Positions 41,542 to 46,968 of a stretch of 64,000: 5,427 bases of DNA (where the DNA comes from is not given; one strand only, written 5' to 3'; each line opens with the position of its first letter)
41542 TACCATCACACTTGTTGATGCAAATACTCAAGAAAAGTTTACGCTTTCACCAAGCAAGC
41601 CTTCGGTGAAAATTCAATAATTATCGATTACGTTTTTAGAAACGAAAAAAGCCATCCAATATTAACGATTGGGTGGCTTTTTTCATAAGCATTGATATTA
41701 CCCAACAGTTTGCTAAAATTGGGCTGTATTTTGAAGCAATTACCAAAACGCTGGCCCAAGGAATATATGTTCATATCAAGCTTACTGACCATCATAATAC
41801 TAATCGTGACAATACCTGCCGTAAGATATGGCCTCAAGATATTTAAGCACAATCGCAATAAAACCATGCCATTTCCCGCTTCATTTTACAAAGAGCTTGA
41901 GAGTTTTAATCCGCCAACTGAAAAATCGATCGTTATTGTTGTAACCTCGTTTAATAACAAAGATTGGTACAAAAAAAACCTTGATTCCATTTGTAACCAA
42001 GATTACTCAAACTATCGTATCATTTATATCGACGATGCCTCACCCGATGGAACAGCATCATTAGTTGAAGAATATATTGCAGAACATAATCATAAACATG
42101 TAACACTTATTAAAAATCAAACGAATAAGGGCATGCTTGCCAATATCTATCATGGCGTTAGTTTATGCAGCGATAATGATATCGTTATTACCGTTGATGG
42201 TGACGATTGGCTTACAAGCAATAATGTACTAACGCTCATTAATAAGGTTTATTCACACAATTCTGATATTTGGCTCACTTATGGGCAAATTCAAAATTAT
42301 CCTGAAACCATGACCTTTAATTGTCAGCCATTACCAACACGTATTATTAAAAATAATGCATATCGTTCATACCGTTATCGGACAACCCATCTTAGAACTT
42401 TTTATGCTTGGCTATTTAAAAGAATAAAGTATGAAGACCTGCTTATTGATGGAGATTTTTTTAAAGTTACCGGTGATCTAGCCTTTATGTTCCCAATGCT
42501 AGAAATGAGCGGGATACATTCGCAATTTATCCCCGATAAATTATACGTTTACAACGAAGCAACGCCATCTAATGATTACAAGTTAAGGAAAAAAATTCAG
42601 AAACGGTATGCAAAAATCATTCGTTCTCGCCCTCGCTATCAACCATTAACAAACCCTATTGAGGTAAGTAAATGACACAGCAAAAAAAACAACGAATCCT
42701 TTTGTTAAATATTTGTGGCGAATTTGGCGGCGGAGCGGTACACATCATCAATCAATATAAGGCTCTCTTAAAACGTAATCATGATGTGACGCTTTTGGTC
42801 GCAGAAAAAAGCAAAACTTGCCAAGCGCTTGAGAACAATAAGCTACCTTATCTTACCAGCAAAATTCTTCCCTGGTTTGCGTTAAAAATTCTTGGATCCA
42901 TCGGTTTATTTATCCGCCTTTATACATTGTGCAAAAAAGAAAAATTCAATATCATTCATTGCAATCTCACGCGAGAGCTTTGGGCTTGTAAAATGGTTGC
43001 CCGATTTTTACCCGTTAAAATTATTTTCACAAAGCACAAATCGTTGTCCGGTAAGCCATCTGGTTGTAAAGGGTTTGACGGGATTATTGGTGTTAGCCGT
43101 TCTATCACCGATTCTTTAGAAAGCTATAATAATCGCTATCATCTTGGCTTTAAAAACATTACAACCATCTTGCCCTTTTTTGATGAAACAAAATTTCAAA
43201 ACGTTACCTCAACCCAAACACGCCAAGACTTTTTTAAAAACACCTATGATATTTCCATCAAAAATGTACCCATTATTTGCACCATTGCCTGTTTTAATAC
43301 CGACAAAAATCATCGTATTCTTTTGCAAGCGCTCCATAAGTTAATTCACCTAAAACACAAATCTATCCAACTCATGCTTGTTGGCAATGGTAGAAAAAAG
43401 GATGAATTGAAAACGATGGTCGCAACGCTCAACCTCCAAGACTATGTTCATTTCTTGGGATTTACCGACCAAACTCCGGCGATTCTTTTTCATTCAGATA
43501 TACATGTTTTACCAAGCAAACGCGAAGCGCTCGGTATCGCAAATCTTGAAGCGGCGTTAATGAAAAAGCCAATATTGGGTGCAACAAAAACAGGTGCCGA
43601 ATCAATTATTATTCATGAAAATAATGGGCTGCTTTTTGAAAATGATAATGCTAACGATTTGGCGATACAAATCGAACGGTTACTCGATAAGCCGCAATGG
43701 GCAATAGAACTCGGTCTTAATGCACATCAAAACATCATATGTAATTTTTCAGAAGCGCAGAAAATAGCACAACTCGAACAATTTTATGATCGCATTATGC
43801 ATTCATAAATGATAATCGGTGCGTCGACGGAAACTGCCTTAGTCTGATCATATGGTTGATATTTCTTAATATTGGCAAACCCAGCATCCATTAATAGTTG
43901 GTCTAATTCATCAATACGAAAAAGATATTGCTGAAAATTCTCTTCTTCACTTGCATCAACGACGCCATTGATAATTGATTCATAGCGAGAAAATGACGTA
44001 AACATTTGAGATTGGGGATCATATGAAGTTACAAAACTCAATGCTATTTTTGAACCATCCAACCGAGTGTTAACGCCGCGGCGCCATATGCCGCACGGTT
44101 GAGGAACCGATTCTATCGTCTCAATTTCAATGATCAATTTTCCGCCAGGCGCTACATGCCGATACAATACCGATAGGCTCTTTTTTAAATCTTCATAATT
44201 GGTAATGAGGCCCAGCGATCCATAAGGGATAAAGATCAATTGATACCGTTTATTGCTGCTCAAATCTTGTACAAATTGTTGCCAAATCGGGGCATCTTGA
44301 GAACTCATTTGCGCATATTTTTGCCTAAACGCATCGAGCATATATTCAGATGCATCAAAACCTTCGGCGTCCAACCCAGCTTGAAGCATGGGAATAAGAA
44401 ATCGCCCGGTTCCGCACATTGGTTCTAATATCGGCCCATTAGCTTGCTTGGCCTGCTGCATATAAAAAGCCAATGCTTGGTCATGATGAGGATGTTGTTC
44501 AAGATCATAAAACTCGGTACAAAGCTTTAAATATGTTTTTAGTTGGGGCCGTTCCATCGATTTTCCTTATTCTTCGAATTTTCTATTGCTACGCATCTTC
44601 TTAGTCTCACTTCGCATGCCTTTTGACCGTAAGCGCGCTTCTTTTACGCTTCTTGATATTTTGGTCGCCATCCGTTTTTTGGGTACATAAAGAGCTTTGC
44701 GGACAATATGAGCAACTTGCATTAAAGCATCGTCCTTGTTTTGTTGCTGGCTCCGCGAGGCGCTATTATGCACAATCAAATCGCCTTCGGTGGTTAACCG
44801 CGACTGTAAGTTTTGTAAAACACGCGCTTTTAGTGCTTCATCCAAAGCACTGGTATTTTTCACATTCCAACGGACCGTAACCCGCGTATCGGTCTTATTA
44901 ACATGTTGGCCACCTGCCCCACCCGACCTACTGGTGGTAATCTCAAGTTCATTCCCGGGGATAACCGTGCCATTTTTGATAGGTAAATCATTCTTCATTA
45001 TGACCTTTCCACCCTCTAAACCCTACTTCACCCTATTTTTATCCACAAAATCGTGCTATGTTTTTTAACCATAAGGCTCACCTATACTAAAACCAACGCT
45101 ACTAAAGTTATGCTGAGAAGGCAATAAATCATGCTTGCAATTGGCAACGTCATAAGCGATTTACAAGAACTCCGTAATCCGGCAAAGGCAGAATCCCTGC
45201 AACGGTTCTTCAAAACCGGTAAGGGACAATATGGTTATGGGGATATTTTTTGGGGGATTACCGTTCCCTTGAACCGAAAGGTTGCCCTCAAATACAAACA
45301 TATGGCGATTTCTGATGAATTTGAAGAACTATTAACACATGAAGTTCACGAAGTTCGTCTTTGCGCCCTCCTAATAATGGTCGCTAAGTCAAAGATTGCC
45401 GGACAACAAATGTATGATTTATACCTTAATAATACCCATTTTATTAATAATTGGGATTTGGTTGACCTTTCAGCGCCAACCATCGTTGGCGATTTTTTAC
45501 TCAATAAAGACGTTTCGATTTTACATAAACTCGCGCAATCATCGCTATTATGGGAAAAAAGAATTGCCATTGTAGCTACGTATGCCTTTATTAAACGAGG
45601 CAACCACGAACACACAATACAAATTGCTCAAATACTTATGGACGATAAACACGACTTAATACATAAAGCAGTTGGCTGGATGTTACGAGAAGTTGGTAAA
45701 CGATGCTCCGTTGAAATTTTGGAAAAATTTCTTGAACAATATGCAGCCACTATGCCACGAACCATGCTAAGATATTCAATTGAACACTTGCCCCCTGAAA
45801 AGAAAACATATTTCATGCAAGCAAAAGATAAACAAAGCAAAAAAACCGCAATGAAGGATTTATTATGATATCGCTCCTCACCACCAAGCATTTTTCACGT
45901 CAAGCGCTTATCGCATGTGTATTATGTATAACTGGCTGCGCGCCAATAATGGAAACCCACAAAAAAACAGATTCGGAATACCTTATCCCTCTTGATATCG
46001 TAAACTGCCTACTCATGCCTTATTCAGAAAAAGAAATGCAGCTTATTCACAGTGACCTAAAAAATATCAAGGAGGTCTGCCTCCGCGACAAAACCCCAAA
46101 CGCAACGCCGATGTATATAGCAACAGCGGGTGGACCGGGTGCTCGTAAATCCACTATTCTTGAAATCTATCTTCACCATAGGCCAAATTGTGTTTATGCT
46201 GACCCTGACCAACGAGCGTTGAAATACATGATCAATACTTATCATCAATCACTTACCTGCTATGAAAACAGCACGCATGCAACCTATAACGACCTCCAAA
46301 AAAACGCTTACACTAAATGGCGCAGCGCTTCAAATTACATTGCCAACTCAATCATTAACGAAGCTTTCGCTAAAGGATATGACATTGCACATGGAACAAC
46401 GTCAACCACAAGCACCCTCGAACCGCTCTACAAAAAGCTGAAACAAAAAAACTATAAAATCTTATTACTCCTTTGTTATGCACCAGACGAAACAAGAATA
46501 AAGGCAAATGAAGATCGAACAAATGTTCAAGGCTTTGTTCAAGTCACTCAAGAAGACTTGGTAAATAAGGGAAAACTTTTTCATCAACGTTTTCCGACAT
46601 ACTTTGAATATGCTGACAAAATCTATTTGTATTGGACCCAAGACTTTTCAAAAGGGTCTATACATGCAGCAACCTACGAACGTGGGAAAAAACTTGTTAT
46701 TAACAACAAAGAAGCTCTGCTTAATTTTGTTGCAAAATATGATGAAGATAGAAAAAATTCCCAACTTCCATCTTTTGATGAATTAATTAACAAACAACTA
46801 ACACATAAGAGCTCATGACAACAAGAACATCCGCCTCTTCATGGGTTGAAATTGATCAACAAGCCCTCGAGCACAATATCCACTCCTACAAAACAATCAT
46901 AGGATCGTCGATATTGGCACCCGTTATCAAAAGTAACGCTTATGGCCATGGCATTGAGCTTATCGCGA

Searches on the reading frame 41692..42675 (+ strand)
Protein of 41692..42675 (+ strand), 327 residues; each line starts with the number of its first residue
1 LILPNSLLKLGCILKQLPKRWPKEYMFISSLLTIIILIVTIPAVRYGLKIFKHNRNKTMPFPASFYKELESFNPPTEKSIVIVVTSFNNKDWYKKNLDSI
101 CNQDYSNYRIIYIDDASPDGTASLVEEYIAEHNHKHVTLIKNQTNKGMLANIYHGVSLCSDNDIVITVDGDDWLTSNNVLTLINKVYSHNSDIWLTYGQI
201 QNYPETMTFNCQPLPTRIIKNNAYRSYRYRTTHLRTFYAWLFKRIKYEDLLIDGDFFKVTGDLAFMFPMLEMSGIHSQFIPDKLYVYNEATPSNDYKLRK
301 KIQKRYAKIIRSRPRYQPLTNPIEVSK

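Call 75: search_protein_families(library=pfam, proteins=[window:41692-42675:+], max_evalue=0.0001)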
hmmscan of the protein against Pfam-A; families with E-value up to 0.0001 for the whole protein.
window:41692-42675:+ (327 aa): 3 families
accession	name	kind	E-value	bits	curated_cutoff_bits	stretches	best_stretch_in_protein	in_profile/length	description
PF00535.33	Glycos_transf_2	-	3.4e-23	82.9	23.3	1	82-250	2-167/168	Glycosyl transferase family 2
PF13641.12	Glyco_tranf_2_3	-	1.5e-10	41.9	27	1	80-187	3-111/230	Glycosyltransferase like family 2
PF10111.15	Glyco_tranf_2_2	-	1.2e-05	25.4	27.3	1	79-183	1-103/276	Glycosyltransferase like family 2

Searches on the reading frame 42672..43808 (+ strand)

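Call 75: search_protein_families(library=pfam, proteins=[window:42672-43808:+], max_evalue=0.0001)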
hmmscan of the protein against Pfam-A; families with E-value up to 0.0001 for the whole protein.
window:42672-43808:+ (378 aa): 4 families
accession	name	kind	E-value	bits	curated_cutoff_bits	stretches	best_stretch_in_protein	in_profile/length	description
PF00534.26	Glycos_transf_1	-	4e-29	101.8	26.4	1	197-342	13-160/172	Glycosyl transferases group 1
PF13692.12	Glyco_trans_1_4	-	3.8e-26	92.5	27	1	200-339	2-141/142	Glycosyl transferases group 1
PF13439.12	Glyco_transf_4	-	8.4e-13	49.1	28.5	1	18-153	1-153/170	Glycosyltransferase Family 4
PF13477.12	Glyco_trans_4_2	-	7e-05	23.5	23.4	0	21-122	9-107/139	Glycosyl transferase 4-like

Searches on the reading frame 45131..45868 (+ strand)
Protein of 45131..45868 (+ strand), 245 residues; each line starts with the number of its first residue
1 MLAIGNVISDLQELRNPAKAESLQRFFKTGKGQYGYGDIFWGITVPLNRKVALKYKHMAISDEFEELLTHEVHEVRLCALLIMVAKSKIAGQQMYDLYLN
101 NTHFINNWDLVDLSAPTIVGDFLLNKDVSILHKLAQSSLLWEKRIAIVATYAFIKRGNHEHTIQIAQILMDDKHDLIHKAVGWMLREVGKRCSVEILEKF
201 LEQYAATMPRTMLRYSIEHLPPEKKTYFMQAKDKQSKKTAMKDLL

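Call 75: search_protein_families(library=pfam, proteins=[window:45131-45868:+], max_evalue=0.0001)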
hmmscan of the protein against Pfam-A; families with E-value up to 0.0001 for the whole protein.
window:45131-45868:+ (245 aa): 1 family
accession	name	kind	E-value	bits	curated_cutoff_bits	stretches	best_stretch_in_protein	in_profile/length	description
PF08713.17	DNA_alkylation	-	5.5e-56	190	21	1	8-220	2-213/213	DNA alkylation repair enzyme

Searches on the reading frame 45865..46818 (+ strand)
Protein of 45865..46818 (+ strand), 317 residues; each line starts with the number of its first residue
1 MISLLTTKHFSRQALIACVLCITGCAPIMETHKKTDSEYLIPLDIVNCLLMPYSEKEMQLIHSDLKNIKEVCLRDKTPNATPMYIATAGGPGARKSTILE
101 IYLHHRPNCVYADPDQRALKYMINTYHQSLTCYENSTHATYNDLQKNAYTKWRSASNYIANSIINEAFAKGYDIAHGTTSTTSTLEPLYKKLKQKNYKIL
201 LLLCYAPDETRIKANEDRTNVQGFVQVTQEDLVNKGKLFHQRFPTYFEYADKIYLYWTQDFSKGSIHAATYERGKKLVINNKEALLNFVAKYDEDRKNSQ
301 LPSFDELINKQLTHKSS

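Call 75: search_protein_families(library=pfam, proteins=[window:45865-46818:+], max_evalue=0.0001)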
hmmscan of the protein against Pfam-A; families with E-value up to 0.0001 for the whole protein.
window:45865-46818:+ (317 aa): 1 family
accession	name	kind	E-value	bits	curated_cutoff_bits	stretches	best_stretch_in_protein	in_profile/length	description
PF06414.18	Zeta_toxin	-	2.4e-08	34.1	22.3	1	74-222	6-147/199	Zeta toxin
